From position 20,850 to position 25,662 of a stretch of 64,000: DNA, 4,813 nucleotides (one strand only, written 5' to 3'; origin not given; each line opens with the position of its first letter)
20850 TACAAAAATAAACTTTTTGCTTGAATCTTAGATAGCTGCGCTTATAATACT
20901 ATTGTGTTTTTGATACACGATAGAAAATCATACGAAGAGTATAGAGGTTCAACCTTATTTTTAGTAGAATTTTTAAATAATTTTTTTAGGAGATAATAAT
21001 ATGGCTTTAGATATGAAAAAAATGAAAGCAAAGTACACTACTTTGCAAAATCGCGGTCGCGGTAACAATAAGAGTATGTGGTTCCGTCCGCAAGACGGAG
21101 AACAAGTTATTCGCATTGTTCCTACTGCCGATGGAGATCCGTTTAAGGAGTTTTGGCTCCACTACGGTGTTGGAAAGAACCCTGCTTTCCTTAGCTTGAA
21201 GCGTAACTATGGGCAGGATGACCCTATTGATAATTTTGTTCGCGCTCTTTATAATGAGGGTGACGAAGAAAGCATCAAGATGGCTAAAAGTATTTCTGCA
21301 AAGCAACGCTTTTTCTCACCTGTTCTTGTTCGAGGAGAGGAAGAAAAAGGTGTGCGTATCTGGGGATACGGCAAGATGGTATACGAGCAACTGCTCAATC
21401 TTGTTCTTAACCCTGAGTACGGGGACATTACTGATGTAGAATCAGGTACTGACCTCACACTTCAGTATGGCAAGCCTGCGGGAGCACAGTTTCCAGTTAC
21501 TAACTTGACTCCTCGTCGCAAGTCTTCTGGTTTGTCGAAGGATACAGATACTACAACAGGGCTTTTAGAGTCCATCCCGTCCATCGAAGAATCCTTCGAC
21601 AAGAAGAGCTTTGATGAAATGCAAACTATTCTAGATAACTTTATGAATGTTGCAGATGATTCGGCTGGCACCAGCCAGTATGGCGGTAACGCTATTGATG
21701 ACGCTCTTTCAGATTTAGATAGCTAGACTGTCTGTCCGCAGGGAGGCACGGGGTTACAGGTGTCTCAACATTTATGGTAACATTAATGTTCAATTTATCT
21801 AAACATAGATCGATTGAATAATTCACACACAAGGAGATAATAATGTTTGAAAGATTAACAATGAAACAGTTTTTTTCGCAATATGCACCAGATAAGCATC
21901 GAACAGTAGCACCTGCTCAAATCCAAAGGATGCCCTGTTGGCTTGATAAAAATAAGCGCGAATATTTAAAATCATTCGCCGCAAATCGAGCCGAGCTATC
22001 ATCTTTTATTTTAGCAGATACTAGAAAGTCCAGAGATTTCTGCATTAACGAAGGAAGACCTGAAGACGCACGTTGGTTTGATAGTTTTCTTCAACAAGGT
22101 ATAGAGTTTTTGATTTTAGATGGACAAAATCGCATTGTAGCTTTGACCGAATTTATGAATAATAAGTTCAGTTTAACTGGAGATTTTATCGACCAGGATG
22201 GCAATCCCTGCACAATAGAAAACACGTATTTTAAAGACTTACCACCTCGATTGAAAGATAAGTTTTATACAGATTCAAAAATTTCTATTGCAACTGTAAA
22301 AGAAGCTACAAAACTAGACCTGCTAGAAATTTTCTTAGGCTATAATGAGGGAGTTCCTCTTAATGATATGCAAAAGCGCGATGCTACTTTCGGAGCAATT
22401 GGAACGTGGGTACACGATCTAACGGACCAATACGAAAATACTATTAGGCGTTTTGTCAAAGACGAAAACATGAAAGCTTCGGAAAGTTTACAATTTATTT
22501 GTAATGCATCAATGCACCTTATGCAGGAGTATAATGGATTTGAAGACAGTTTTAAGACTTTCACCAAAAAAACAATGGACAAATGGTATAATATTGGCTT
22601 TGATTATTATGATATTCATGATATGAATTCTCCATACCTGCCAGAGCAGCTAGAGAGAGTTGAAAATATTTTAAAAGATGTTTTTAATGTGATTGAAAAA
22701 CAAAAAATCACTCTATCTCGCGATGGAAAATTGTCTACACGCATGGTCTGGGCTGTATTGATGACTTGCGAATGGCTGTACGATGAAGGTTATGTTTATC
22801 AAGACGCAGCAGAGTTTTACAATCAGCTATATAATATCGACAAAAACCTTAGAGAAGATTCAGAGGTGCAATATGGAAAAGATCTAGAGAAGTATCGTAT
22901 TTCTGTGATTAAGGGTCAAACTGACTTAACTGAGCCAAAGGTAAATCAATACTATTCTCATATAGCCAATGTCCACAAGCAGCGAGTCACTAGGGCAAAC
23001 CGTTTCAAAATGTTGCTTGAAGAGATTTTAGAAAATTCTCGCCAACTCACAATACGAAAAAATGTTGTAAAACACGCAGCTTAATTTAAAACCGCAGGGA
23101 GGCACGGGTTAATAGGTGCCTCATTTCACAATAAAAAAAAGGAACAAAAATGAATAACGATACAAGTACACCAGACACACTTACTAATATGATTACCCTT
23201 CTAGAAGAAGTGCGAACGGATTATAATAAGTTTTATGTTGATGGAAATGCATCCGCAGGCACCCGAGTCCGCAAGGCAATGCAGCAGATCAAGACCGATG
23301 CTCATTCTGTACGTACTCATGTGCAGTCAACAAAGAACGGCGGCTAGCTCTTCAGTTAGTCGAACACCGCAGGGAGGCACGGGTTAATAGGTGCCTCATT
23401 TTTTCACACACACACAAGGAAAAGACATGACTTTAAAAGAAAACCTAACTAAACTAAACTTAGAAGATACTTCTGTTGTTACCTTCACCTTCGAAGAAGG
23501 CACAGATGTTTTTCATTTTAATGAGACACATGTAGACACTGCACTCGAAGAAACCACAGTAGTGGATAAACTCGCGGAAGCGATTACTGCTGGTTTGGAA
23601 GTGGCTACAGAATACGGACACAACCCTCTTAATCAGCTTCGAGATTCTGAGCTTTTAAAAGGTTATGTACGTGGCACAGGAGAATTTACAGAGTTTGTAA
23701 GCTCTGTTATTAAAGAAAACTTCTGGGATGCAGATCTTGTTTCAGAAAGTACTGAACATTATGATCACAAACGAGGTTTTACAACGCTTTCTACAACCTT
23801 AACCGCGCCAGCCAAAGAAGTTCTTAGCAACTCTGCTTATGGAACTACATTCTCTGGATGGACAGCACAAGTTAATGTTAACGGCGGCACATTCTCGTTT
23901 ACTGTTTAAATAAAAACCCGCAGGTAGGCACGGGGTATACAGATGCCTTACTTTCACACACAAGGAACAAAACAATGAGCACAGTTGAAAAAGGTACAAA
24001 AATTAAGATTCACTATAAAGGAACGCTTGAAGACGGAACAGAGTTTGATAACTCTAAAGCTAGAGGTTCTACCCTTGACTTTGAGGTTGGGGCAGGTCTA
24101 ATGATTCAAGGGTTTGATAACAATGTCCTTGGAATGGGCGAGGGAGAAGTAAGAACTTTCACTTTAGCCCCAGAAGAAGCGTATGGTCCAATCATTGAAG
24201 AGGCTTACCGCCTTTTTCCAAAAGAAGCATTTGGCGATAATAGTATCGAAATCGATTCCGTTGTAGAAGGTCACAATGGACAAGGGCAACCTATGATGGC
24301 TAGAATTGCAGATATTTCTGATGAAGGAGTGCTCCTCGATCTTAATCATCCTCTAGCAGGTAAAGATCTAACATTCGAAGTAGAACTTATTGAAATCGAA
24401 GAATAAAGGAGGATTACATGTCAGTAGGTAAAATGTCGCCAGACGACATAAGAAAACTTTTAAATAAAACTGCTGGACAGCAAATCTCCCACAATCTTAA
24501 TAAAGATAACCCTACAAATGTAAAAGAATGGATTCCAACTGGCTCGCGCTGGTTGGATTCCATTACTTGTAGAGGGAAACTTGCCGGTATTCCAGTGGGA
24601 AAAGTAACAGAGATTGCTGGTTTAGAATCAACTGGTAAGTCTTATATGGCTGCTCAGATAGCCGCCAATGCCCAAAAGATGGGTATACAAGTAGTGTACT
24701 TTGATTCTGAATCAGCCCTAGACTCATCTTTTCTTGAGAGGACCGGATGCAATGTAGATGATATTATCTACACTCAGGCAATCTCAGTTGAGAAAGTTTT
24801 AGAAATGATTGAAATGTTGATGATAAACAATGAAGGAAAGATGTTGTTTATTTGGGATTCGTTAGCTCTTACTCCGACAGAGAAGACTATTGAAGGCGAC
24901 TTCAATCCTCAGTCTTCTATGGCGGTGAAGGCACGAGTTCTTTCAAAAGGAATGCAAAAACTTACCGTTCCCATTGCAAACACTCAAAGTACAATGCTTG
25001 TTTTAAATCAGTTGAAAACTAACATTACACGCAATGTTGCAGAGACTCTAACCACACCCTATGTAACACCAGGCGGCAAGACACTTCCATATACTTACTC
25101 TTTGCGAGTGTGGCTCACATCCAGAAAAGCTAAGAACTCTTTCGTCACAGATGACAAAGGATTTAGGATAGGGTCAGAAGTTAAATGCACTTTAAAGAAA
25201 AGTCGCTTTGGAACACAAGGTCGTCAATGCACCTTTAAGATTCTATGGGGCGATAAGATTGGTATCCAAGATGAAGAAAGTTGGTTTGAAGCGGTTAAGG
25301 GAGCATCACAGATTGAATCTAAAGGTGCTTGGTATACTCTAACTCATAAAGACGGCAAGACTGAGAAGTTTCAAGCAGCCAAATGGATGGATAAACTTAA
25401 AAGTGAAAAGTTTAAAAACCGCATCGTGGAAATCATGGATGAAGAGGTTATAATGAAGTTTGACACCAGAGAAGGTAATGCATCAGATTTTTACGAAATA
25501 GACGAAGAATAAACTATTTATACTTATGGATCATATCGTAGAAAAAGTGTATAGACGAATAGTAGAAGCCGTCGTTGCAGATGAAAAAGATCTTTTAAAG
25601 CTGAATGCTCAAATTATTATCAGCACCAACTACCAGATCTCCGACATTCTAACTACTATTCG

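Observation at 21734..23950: Four-copy intergenic RNA-like element with H-type pseudoknot potential between consecutive genes (best candidate for an undescribed system)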

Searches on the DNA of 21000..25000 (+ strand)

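Call 5: search_dna_similar(query=window:21000-25000:+, collection=phages, mode=near)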
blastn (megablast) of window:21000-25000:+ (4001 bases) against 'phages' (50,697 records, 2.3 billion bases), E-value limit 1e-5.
No match.

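Call 8: search_rna_families(source=window, start=21600, end=24100, threshold=evalue, max_evalue=10)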
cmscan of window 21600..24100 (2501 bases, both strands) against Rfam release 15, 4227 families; matches with E-value up to 10: 2.
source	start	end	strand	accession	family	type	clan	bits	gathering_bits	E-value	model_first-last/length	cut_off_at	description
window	23714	23804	-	RF01202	sn2991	Gene; snRNA; snoRNA; CD-box;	-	22.1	60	0.73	1-98/98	no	Small nucleolar RNA sn2991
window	22261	22334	-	RF00015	U4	Gene; snRNA; splicing;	CL00007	12.8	46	9.1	64-138/138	no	U4 spliceosomal RNA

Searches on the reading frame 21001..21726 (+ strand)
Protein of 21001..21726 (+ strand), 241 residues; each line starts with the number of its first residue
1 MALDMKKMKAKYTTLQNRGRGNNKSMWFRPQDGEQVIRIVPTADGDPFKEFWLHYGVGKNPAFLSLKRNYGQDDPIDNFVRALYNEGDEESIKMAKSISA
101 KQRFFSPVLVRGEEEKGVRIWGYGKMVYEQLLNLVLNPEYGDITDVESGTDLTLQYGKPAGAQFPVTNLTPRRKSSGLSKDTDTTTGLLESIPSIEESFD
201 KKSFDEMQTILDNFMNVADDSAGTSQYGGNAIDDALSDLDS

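Call 11: search_protein_families(library=pfam, proteins=[window:21001-21726:+], max_evalue=0.01)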
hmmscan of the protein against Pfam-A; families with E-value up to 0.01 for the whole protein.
window:21001-21726:+ (241 aa): 1 family
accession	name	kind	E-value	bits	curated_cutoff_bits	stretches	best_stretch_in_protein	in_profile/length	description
PF08804.16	gp32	-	4.2e-13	50.2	26.8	1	31-214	1-204/208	gp32 DNA binding protein like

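Call 12: search_protein_families(library=phrogs, proteins=[window:21001-21726:+], max_evalue=0.001)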
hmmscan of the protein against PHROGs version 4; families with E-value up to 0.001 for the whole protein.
window:21001-21726:+ (241 aa): 3 families
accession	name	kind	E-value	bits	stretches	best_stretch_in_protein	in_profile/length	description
phrog_1192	-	DNA, RNA and nucleotide metabolism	3.1e-22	80.5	1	1-153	1-174/326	single strand DNA binding protein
phrog_224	-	DNA, RNA and nucleotide metabolism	7.9e-10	40.1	1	4-224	13-251/318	single strand DNA binding protein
phrog_34306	-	unknown function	4.3e-05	23.8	1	27-96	46-119/388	-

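Call 31: find_related_loci(query=window:21001-21723:+, collection=viral_contigs, flank=4000)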
Query window:21001-21723:+ (241 aa) in viral_contigs; peptide patterns used: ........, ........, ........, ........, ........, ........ (x = any residue, [..] = any of these).
68 stretches matched a pattern; 64 encode a relative of the query (tblastn E <= 1e-3); 64 distinct loci.
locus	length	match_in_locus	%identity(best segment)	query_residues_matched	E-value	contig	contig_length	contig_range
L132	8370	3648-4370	91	1-240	2e-148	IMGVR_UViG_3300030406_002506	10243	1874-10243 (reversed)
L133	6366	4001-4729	85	1-240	4e-139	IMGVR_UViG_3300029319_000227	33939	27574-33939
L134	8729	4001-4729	85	1-240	4e-139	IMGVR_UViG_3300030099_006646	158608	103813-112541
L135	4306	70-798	84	1-241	3e-141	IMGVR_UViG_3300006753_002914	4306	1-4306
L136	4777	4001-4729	81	1-241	2e-129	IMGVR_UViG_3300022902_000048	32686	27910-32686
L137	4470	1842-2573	60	1-239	6e-99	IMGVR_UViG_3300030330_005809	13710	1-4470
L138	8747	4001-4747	60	1-239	2e-98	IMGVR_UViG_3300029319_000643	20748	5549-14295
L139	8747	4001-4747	60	1-239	1e-97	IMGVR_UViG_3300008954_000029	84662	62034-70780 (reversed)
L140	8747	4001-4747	60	1-239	1e-97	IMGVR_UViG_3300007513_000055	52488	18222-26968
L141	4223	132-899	60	1-239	1e-97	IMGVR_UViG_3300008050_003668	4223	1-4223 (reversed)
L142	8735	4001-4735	59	1-239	3e-97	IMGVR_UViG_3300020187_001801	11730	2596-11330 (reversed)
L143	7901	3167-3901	59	1-239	3e-97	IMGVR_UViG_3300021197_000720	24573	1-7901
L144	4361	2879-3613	59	1-239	1e-97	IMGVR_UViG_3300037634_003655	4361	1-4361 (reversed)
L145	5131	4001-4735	59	1-239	3e-97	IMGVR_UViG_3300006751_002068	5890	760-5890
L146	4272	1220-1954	60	1-239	4e-97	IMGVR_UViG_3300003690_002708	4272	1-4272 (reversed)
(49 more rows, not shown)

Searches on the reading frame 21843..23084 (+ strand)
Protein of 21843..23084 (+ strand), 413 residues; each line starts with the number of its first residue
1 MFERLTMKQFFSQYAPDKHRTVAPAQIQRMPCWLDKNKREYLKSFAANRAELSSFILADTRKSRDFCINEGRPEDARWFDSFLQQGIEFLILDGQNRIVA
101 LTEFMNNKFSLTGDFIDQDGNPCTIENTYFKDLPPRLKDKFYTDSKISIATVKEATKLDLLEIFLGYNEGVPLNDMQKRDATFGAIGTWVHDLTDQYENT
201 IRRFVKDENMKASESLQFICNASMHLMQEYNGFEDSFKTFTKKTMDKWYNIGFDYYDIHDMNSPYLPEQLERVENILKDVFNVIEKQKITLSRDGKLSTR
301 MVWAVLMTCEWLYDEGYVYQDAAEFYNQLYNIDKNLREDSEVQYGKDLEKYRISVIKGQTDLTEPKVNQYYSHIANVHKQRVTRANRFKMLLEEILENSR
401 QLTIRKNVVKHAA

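Call 11: search_protein_families(library=pfam, proteins=[window:21843-23084:+], max_evalue=0.01)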
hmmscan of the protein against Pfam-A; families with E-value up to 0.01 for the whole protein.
window:21843-23084:+ (413 aa): 1 family
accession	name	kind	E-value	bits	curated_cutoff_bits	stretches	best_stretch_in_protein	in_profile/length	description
PF03235.19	GmrSD_N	-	3.6e-05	24.4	33.2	1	26-182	16-197/199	GmrSD restriction endonuclease, N-terminal domain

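Call 12: search_protein_families(library=phrogs, proteins=[window:21843-23084:+], max_evalue=0.001)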
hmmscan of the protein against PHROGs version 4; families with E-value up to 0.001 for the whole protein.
window:21843-23084:+ (413 aa): 2 families
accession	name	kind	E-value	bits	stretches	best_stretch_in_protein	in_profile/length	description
phrog_1583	-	unknown function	3.6e-10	40.1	1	26-181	40-170/417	-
phrog_2598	-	unknown function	8e-09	36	1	88-287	88-277/352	-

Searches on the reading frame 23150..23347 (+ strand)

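Call 11: search_protein_families(library=pfam, proteins=[window:23150-23347:+], max_evalue=0.01)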
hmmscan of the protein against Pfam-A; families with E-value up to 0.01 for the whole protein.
window:23150-23347:+ (65 aa): 1 family
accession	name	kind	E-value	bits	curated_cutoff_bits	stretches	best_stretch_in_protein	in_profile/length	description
PF07432.18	Hc1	-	1.6e-15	57.2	23.5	1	9-63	2-56/57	Histone H1-like protein Hc1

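Call 12: search_protein_families(library=phrogs, proteins=[window:23150-23347:+], max_evalue=0.001)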
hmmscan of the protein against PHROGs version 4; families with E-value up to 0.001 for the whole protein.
window:23150-23347:+ (65 aa): 0 families

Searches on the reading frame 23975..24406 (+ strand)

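Call 11: search_protein_families(library=pfam, proteins=[window:23975-24406:+], max_evalue=0.01)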
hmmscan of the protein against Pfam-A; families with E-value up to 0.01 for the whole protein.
window:23975-24406:+ (143 aa): 1 family
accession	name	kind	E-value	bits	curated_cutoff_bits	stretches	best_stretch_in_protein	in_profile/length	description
PF00254.34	FKBP_C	-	3.8e-21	75.6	21.1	1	3-139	4-94/94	FKBP-type peptidyl-prolyl cis-trans isomerase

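Call 12: search_protein_families(library=phrogs, proteins=[window:23975-24406:+], max_evalue=0.001)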
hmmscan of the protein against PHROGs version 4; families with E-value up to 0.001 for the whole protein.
window:23975-24406:+ (143 aa): 1 family
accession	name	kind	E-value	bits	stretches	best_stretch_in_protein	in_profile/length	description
phrog_26774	-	unknown function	2.2e-05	24.3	1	4-70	159-222/435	-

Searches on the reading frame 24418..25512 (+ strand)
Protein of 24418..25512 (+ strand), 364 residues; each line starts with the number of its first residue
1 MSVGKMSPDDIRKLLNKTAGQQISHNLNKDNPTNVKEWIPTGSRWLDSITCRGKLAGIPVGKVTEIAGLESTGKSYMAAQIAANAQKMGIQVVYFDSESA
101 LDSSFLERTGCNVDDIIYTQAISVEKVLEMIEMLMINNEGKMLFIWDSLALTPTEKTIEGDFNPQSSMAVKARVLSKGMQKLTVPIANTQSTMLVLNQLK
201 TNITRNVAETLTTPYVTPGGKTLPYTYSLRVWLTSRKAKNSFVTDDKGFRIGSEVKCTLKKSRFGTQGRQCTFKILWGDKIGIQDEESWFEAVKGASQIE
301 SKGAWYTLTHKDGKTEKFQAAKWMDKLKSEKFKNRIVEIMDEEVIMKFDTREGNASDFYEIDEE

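Call 11: search_protein_families(library=pfam, proteins=[window:24418-25512:+], max_evalue=0.01)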
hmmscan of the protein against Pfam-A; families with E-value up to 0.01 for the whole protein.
window:24418-25512:+ (364 aa): 3 families
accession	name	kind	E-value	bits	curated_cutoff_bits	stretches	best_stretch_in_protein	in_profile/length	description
PF00154.27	RecA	-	4.7e-36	125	27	1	15-281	10-261/262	recA bacterial DNA recombination protein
PF08423.17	Rad51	-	3.9e-05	23.5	22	1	39-239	8-215/244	Rad51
PF06745.19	ATPase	-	0.00012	22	26.6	1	39-100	1-59/231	KaiC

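Call 12: search_protein_families(library=phrogs, proteins=[window:24418-25512:+], max_evalue=0.001)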
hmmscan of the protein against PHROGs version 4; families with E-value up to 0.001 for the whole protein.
window:24418-25512:+ (364 aa): 4 families
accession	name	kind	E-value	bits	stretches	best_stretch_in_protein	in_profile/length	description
phrog_97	-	other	7e-56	191.4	2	6-250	18-264/506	UvsX-like recombinase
phrog_8337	-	DNA, RNA and nucleotide metabolism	5.5e-24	86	1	9-262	20-265/273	DNA repair protein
phrog_9666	-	unknown function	0.00012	21.4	0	169-293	605-719/779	-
phrog_19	-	DNA, RNA and nucleotide metabolism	0.00021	21.3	0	37-96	333-388/621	DnaB-like replicative helicase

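Call 24: search_dna_similar(query=window:24418-25509:+, collection=phages, mode=protein, max_rows=25)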
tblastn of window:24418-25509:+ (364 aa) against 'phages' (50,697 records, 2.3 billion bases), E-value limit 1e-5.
Records with a match: 1729; places in all: 1729; records where one place covers at least 80% of the query: 763.
Best place of each record, by identity: <60% 1729.
By first word of the organism name: Synechococcus 375; Staphylococcus 337; Bacillus 232; Mycobacterium 154; Streptomyces 93; Enterococcus 71; Cyanophage 62; Listeria 59; Vibrio 45; Escherichia 36; and 42 more.
By host as written in the record: - 294; Mycobacterium smegmatis mc2 155 110; Staphylococcus aureus 110; Synechococcus 107; Listeria monocytogenes 47; Streptomyces griseus ATCC 10137 39; Synechococcus sp. 38; Bacillus cereus 29; and 345 more.
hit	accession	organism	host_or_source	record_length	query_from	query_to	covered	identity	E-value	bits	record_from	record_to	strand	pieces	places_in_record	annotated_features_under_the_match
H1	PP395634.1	Microcystis phage Mel-JY01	Microcystis elabens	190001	28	360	91%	31.6%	2e-47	177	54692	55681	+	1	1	RecA RecA/RadA recombinase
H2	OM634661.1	Bacillus phage vB_BauM_KLEB27-3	Bacillus australimaris sKR4M-27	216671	27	364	93%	30.7%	3e-29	124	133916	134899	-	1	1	recombinase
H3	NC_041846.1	Mycobacterium phage Bask21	Mycobacterium smegmatis mc2 155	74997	4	324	88%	30.6%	9e-31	129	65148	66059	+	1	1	119: UvsX-like recombinase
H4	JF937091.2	Mycobacterium phage Bask21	Mycobacterium smegmatis mc2 155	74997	4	324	88%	30.6%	9e-31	129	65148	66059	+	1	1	119: RecA-like DNA recombinase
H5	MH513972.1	Mycobacterium phage IHOP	Mycobacterium smegmatis mc2155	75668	4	324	88%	30.6%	9e-31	129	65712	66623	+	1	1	117: RecA-like DNA recombinase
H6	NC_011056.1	Mycobacterium phage Kostya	Mycobacterium sp.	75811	4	324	88%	30.6%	9e-31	129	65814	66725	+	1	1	UvsX-like recombinase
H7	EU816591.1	Mycobacterium phage Kostya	Mycobacterium sp.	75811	4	324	88%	30.6%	9e-31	129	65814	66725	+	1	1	RecA-like DNA recombinase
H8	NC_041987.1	Mycobacterium phage SirDuracell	Mycobacterium smegmatis mc2 155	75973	4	324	88%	30.6%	9e-31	129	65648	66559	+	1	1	119: UvsX-like recombinase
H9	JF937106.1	Mycobacterium phage SirDuracell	Mycobacterium smegmatis mc2 155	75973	4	324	88%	30.6%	9e-31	129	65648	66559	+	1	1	119: RecA-like DNA recombinase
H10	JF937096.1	Mycobacterium phage Henry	Mycobacterium smegmatis mc2 155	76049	4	324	88%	30.6%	9e-31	129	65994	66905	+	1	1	117: RecA-like DNA recombinase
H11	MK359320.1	Mycobacterium phage Cookies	Mycobacterium smegmatis mc2 155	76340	4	324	88%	30.6%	9e-31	129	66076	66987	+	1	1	116: RecA-like DNA recombinase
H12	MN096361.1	Mycobacterium phage Gator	Mycobacterium smegmatis mc2 155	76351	4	324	88%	30.6%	9e-31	129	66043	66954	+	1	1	117: RecA-like DNA recombinase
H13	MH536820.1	Mycobacterium phage Glexan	Mycobacterium smegmatis mc2155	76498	4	324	88%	30.6%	9e-31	129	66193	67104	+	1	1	118: RecA-like DNA recombinase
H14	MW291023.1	Mycobacterium phage Harella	Mycobacterium smegmatis mc2 155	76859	4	324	88%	30.6%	9e-31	129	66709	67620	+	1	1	120: RecA-like DNA recombinase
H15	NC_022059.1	Mycobacterium phage DrDrey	Mycobacterium smegmatis mc2 155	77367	4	324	88%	30.6%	9e-31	129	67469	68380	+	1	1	119: UvsX-like recombinase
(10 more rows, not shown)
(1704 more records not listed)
